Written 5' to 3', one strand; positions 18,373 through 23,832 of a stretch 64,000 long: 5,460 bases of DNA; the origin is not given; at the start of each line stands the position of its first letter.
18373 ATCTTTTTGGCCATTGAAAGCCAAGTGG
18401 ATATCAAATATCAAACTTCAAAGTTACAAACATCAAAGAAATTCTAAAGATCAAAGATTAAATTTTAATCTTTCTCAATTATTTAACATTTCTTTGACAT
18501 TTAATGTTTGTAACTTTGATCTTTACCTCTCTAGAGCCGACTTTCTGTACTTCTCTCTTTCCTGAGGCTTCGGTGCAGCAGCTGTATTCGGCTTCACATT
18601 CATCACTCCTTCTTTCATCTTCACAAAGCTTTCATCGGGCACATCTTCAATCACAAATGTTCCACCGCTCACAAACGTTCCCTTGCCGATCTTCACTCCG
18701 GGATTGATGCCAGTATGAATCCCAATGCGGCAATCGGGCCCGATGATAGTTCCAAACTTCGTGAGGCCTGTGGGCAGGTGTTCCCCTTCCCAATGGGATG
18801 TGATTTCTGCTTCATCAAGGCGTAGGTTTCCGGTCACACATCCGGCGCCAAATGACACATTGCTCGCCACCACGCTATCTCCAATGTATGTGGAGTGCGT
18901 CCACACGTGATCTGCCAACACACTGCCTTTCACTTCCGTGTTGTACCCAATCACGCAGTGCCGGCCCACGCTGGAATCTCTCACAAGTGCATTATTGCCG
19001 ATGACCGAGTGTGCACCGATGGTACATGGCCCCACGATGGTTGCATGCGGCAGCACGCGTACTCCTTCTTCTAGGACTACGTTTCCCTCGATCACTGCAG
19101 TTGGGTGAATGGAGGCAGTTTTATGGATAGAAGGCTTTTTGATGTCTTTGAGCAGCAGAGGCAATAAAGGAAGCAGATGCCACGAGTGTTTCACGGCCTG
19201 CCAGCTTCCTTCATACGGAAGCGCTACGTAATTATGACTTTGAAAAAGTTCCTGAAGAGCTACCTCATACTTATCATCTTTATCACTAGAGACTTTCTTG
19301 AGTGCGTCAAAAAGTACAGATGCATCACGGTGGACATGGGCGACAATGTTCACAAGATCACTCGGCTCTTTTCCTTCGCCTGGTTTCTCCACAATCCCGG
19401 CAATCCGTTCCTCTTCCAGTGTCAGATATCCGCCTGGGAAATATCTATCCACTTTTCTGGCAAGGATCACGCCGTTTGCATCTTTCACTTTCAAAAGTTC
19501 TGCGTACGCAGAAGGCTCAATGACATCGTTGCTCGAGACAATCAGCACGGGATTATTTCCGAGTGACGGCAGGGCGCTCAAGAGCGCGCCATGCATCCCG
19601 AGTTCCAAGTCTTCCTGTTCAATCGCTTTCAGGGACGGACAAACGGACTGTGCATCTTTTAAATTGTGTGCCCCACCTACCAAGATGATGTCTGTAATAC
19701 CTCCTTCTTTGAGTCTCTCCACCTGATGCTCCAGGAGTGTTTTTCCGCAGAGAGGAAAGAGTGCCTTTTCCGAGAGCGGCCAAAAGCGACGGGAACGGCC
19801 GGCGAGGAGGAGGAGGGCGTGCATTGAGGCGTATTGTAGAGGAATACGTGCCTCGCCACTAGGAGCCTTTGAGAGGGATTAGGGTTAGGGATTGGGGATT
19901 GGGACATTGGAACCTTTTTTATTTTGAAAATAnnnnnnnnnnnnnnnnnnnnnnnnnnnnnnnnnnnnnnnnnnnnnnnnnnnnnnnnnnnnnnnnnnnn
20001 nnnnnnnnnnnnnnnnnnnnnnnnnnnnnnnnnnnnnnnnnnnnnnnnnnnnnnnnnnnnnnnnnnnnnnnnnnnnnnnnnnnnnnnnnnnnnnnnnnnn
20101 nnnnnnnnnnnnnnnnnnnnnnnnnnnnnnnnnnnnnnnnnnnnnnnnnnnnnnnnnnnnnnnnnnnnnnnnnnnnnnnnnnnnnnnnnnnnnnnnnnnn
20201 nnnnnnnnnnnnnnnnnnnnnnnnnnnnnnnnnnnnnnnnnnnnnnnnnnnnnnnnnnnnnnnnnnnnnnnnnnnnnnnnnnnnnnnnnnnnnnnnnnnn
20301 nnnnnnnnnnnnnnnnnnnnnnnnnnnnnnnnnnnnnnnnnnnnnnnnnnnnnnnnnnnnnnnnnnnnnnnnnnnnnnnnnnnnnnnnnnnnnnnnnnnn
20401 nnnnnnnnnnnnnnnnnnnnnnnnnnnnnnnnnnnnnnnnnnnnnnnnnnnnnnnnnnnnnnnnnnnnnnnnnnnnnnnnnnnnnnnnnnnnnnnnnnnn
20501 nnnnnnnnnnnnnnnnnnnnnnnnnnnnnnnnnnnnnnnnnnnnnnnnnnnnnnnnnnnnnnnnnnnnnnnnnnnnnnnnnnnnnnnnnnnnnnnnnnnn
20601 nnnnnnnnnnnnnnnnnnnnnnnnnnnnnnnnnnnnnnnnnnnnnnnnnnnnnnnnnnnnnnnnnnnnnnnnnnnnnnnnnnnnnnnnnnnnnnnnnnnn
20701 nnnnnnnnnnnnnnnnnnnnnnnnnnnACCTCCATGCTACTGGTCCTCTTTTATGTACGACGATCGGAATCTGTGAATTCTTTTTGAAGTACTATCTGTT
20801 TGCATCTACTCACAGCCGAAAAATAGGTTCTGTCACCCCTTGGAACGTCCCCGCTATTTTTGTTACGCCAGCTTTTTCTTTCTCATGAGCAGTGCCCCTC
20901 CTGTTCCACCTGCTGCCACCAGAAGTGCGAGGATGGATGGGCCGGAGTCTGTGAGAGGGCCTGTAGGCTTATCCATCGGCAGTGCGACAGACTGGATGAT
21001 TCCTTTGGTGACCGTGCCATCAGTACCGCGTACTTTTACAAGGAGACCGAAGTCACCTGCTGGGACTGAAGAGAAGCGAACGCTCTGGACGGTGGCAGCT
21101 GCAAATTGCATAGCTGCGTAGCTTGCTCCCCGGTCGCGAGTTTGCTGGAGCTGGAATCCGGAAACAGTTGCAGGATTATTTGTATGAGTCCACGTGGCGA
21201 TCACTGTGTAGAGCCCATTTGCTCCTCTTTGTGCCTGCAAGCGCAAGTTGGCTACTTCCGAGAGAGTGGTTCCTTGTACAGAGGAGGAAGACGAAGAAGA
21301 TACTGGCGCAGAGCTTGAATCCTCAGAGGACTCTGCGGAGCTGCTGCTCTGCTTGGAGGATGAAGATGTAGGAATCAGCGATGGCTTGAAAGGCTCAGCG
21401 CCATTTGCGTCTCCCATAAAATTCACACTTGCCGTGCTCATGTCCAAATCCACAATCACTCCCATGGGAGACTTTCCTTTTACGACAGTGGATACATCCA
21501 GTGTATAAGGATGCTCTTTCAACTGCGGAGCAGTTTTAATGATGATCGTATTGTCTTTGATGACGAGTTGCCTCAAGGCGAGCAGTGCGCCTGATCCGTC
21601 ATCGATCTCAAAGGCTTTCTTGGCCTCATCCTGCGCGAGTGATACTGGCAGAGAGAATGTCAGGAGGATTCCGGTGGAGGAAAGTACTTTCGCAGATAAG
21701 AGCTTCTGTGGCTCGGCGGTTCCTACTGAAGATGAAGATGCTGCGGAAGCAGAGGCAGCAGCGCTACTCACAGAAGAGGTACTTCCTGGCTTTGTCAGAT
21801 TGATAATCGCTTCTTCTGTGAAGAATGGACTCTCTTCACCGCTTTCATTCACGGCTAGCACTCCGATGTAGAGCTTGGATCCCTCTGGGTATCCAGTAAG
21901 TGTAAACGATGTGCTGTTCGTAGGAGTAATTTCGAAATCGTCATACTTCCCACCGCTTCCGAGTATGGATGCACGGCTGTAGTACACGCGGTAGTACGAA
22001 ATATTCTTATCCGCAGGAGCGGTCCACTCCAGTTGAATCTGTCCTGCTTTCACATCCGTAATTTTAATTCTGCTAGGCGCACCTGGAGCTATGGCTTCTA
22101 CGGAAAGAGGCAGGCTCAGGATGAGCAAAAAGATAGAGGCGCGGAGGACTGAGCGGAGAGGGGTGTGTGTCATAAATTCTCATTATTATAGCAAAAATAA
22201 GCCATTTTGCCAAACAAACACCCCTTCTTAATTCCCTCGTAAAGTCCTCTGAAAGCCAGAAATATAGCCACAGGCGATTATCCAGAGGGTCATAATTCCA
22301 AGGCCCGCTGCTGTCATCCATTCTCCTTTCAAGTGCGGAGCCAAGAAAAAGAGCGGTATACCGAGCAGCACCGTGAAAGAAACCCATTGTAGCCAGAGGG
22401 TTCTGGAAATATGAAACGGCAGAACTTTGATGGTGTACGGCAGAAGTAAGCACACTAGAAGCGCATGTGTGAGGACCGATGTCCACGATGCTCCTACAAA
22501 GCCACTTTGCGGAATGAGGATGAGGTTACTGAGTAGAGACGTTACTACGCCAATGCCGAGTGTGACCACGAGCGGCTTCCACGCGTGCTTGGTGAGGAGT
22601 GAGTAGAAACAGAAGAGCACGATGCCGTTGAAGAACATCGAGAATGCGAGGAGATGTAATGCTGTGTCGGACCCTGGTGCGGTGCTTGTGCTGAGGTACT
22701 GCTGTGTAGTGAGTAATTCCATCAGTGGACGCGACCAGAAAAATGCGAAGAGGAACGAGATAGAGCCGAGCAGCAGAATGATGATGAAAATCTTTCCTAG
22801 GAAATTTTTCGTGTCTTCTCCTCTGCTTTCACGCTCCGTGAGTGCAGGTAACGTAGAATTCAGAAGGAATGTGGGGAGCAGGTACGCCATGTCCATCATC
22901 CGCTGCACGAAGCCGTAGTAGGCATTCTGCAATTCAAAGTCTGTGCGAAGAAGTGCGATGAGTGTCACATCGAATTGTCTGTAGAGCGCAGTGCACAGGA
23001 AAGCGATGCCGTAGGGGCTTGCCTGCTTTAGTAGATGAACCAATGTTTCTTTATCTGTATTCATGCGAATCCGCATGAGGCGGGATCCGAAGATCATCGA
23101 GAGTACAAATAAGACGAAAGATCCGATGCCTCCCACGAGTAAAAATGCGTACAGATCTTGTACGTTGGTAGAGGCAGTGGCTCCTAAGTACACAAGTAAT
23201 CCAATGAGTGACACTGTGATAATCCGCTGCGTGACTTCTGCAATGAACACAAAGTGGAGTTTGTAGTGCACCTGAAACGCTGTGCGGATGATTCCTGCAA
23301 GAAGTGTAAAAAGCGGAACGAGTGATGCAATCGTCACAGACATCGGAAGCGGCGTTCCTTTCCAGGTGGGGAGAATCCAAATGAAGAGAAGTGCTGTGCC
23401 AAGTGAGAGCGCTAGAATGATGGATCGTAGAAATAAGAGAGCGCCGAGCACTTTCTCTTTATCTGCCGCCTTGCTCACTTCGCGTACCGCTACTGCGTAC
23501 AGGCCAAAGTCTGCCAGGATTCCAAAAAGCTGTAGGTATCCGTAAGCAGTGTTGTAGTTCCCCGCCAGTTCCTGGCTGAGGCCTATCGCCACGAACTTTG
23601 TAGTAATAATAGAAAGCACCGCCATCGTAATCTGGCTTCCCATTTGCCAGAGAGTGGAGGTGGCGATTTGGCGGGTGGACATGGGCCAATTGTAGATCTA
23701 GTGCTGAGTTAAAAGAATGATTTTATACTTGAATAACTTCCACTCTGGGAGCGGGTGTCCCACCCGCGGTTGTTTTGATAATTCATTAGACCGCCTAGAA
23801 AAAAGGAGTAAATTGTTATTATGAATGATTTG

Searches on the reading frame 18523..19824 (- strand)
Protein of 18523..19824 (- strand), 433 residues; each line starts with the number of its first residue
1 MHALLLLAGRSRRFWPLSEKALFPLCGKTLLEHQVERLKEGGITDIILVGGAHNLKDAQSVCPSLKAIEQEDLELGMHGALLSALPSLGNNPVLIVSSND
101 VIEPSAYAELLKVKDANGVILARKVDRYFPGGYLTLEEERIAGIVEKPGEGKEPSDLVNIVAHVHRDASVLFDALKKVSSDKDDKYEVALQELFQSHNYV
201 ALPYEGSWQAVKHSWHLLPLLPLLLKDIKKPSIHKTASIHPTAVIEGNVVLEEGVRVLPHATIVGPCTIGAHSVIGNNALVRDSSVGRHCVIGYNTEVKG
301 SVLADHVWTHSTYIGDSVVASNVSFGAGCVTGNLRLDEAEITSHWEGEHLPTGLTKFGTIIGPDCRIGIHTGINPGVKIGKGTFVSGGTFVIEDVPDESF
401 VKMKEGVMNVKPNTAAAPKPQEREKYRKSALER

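Call 44: find_homologous_proteins(query=window:18523-19824:-, max_evalue=1e-80)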
Query window:18523-19824:- (433 aa): 1186 proteins with E <= 1e-80 among 8000 candidates; the best 120 are listed.
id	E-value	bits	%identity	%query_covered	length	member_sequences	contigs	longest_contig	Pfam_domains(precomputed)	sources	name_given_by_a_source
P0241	3.1e-290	980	100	100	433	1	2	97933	PF00483.30,PF00132.31,PF25087.2,PF25084.2,PF12804.14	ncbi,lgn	-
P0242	1.2e-256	869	88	99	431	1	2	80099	PF00483.30,PF14602.13,PF00132.31,PF25087.2,PF25084.2,PF12804.14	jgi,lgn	jgi:bifunctional UDP-N-acetylglucosamine pyrophosphorylase/glucosamine-1-phosphate N-acetyltransfera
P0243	1.6e-196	671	68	99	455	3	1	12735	PF00483.30,PF14602.13,PF00132.31,PF25087.2,PF25084.2,PF12804.14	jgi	jgi:bifunctional UDP-N-acetylglucosamine pyrophosphorylase/glucosamine-1-phosphate N-acetyltransfera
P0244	7.4e-194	662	67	99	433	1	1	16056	PF00483.30,PF14602.13,PF00132.31,PF07959.19,PF25087.2,PF25084.2,PF12804.14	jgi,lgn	-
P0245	8.5e-192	656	67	99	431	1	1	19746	PF00483.30,PF00132.31,PF25087.2,PF25084.2,PF12804.14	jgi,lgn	-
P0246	6.5e-191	653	67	99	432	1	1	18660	PF00483.30,PF14602.13,PF00132.31,PF25087.2,PF25084.2,PF12804.14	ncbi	-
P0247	6.6e-190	649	66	99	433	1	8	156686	PF00483.30,PF00132.31,PF25087.2,PF25084.2,PF12804.14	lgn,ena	-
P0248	5.9e-189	646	67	99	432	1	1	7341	PF00483.30,PF00132.31,PF25087.2,PF25084.2,PF12804.14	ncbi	-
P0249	1.7e-188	645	66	99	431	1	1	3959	PF00483.30,PF14602.13,PF00132.31,PF25087.2,PF25084.2,PF12804.14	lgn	-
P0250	7.8e-188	643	65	99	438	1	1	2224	PF00483.30,PF00132.31,PF25087.2,PF25084.2,PF12804.14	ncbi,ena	-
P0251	7.0e-186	636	65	99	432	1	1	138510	PF00483.30,PF00132.31,PF25087.2,PF25084.2,PF12804.14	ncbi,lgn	-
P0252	8.0e-186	636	64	99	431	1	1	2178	PF00483.30,PF14602.13,PF00132.31,PF25087.2,PF25084.2,PF12804.14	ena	-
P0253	1.3e-185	635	64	98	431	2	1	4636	PF00483.30,PF14602.13,PF00132.31,PF25087.2,PF25084.2,PF12804.14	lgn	-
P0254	1.6e-185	635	65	99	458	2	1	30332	PF00483.30,PF14602.13,PF00132.31,PF25087.2,PF25084.2,PF12804.14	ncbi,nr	ncbi:MAG: bifunctional UDP-N-acetylglucosamine pyrophosphorylase / Glucosamine-phosphate N-acetyltra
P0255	1.5e-182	625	63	99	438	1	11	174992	PF00483.30,PF14602.13,PF00132.31,PF25087.2,PF25084.2,PF12804.14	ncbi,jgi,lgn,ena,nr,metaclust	ncbi:hypothetical protein COU78_06360 [Candidatus Peregrinibacteria bacterium CG10_big_fil_rev_8_21_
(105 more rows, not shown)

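Call 45: find_encoding_contigs(protein=P0242, flank=10000, max_places=4)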
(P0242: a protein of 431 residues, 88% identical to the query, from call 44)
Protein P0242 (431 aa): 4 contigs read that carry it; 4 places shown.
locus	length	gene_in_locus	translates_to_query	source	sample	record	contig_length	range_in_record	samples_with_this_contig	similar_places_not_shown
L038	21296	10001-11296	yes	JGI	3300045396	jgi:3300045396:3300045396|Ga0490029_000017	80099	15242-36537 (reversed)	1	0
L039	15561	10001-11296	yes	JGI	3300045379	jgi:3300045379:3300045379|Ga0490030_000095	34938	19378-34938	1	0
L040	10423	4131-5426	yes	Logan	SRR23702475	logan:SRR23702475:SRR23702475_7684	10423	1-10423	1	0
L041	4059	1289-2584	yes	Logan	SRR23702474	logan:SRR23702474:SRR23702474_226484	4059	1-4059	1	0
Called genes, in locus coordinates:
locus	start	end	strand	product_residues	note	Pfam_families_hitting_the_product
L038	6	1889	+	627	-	PF00753:Lactamase_B, PF12706:Lactamase_B_2, PF22505:RNase_J_b_CASP, PF07521:RMMBL (faint), PF17770:RNase_J_C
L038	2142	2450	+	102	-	-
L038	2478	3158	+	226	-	PF00702:Hydrolase, PF12710:HAD, PF13419:HAD_2, PF13242:Hydrolase_like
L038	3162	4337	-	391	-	PF01979:Amidohydro_1, PF12890:DHOase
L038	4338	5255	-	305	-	PF02729:OTCace_N, PF00185:OTCace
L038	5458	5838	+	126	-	PF01797:Y1_Tnp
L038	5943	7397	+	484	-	PF01943:Polysacc_synt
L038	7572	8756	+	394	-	PF00041:fn3 (weak)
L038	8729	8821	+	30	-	-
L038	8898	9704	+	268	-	-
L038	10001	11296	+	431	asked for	PF00483:NTP_transferase, PF12804:NTP_transf_3, PF25087:GMPPB_C, PF14602:Hexapep_2 (faint), PF00132:Hexapep, PF25084:LbH_EIF2B, PF00132:Hexapep (weak)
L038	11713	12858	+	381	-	PF00712:DNA_pol3_beta, PF02767:DNA_pol3_beta_2, PF02768:DNA_pol3_beta_3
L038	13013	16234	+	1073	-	PF17757:UvrB_inter, PF02559:CarD_TRCF_RID, PF00270:DEAD, PF04851:ResIII, PF00271:Helicase_C, PF03461:TRCF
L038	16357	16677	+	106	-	-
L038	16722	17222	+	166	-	-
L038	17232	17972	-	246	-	-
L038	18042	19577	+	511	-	PF00395:SLH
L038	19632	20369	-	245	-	PF00005:ABC_tran, PF13304:AAA_21 (faint)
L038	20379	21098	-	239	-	PF00528:BPD_transp_1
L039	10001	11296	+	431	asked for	PF00483:NTP_transferase, PF12804:NTP_transf_3, PF25087:GMPPB_C, PF14602:Hexapep_2 (faint), PF00132:Hexapep, PF25084:LbH_EIF2B, PF00132:Hexapep (weak)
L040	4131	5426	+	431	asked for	PF00483:NTP_transferase, PF12804:NTP_transf_3, PF25087:GMPPB_C, PF14602:Hexapep_2 (faint), PF00132:Hexapep, PF25084:LbH_EIF2B, PF00132:Hexapep (weak)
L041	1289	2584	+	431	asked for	PF00483:NTP_transferase, PF12804:NTP_transf_3, PF25087:GMPPB_C, PF14602:Hexapep_2 (faint), PF00132:Hexapep, PF25084:LbH_EIF2B, PF00132:Hexapep (weak)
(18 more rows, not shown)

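Call 50: search_protein_families(library=ncbifam, proteins=[L038:5458-5838:+], max_evalue=0.01)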
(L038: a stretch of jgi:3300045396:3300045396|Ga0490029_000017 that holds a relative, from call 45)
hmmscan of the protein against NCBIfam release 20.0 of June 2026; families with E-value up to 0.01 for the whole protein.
L038:5458-5838:+ (126 aa): 2 families
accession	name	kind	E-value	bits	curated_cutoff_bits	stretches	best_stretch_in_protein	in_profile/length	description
NF047646.1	REP_Tyr_transpos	equivalog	2e-24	86.2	80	1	2-115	13-142/146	REP-associated tyrosine transposase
NF033573.1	transpos_IS200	equivalog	1.4e-05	25.3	55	1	7-70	19-81/126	IS200/IS605 family transposase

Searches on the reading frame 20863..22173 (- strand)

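Call 46: search_protein_families(library=pfam, proteins=[window:20863-22173:-])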
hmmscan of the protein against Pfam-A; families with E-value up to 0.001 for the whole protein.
window:20863-22173:- (436 aa): 1 family
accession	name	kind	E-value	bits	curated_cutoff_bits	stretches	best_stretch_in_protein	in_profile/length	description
PF00041.27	fn3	-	1.5e-10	41.5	25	1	32-115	2-78/84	Fibronectin type III domain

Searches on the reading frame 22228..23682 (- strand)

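Call 46: search_protein_families(library=pfam, proteins=[window:22228-23682:-])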
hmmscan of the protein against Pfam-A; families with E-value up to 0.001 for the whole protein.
window:22228-23682:- (484 aa): 2 families
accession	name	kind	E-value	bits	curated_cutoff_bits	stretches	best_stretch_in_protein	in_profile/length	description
PF01943.22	Polysacc_synt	-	2.5e-11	44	28.2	1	8-246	3-236/274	Polysaccharide biosynthesis protein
PF03023.19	MurJ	-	0.00023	20.3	27.4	1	77-456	58-441/451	Lipid II flippase MurJ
